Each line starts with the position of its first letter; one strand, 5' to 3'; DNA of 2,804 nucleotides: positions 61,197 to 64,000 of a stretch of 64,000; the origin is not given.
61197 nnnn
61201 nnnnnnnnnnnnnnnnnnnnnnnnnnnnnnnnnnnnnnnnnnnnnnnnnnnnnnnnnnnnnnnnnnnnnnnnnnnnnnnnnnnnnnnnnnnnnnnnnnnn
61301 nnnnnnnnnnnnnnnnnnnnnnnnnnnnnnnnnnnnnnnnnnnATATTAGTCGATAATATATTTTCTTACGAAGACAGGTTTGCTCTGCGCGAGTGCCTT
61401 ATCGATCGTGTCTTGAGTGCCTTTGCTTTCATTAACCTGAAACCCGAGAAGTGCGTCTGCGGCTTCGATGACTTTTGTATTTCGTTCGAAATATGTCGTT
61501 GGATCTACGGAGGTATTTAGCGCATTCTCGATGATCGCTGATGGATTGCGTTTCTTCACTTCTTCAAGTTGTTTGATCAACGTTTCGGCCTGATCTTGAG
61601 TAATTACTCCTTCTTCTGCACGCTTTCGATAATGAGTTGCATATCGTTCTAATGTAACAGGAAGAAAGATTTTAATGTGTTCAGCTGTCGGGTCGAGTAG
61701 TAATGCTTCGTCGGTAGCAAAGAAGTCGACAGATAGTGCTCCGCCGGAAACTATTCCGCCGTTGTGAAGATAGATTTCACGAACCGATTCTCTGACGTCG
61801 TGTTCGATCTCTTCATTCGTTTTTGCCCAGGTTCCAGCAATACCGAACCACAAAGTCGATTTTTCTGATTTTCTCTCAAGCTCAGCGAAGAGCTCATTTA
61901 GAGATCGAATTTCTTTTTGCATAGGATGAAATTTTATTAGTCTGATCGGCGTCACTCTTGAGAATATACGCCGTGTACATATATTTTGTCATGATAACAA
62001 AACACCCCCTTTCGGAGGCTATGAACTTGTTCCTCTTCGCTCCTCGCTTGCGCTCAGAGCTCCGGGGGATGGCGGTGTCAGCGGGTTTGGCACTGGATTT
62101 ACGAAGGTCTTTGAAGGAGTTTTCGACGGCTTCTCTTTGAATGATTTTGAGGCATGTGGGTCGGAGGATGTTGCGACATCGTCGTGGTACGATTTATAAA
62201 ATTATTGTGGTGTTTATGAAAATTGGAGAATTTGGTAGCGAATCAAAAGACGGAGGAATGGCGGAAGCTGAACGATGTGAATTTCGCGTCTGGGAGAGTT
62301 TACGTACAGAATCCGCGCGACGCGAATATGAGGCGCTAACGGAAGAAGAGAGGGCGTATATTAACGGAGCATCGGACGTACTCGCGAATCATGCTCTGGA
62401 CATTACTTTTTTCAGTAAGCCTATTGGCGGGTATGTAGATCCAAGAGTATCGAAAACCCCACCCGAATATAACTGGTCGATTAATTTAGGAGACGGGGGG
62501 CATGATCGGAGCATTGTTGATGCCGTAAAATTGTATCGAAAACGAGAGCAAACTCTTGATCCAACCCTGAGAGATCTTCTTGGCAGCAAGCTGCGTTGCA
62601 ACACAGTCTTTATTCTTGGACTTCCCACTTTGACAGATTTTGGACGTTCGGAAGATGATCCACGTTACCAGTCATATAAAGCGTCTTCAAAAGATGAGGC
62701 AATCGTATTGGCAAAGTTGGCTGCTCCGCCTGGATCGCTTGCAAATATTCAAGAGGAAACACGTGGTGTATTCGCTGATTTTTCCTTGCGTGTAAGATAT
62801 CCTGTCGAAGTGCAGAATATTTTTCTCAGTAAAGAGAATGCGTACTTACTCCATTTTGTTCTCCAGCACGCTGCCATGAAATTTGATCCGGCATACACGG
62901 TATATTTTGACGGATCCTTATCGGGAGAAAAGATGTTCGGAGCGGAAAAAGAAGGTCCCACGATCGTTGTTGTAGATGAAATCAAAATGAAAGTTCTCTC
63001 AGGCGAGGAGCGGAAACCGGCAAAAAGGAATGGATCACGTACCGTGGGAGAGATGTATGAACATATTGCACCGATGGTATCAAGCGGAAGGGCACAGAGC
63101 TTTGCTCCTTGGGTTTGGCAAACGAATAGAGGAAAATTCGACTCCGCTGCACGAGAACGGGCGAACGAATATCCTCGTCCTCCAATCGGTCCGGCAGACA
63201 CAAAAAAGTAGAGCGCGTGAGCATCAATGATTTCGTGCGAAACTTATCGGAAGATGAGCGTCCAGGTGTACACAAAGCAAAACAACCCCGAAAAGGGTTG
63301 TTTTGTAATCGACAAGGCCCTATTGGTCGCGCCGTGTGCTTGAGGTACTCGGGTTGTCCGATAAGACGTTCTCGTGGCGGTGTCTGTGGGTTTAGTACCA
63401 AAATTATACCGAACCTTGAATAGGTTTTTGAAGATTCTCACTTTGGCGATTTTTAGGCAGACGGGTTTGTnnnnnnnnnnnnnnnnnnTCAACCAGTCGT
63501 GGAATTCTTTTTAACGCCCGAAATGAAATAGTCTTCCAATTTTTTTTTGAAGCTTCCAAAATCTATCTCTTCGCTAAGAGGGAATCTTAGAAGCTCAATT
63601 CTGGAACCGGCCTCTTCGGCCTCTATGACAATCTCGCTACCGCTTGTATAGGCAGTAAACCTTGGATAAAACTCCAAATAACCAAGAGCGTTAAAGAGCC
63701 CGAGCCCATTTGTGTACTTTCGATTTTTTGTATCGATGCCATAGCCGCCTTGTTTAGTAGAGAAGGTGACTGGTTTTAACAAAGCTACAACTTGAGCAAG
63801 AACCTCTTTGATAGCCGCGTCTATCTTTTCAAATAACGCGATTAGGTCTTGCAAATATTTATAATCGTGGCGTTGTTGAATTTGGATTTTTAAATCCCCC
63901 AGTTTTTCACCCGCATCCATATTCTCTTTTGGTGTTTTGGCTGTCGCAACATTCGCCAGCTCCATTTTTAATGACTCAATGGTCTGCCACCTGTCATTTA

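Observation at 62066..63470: Direct repeats R2/R3 flank a 1.3 kb single-gene cassette; third copy R1 at 57907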

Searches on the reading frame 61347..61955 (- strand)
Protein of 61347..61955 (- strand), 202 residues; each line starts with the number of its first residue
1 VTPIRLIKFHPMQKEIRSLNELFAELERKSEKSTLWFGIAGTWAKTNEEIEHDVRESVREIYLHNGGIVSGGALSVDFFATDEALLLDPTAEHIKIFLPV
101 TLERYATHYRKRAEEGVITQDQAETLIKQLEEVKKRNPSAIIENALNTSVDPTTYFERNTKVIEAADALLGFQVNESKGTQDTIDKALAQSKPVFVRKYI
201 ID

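Call 26: search_protein_families(library=pfam, max_evalue=0.01, proteins=[window:61347-61955:-])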
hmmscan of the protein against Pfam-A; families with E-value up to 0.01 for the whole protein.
window:61347-61955:- (202 aa): 2 families
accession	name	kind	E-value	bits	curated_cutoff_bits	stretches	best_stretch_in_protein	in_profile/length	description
PF02481.21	DNA_processg_A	-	4.4e-07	29.7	29.6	1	37-196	47-186/212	DNA recombination-mediator protein A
PF10925.13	DUF2680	-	0.00011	22.6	25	1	111-132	26-47/57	Protein of unknown function (DUF2680)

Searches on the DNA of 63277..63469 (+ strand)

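Call 91: search_dna_similar(query=window:63277-63469:+, collection=phages, mode=distant, max_evalue=0.01, max_rows=5)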
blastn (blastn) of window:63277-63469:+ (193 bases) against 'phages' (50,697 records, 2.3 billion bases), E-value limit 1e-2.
No match.

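Call 92: search_dna_similar(query=window:63277-63469:+, collection=plasmids, mode=distant, max_evalue=0.01, max_rows=5)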
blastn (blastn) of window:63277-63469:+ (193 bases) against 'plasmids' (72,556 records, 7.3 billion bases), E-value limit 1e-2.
No match.

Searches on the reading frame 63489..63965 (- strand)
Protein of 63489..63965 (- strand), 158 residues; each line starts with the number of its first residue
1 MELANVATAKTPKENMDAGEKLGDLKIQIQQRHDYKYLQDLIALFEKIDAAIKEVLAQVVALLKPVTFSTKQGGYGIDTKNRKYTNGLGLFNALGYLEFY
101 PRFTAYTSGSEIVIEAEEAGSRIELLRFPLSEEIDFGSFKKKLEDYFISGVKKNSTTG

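Call 26: search_protein_families(library=pfam, max_evalue=0.01, proteins=[window:63489-63965:-])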
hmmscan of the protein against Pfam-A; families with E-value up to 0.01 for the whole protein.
window:63489-63965:- (158 aa): 0 families

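Call 45: find_encoding_contigs(protein=window:63489-63965:-, flank=10000, max_places=6)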
Protein window:63489-63965:- (158 aa): no gene with exactly this product is on record in the collection.
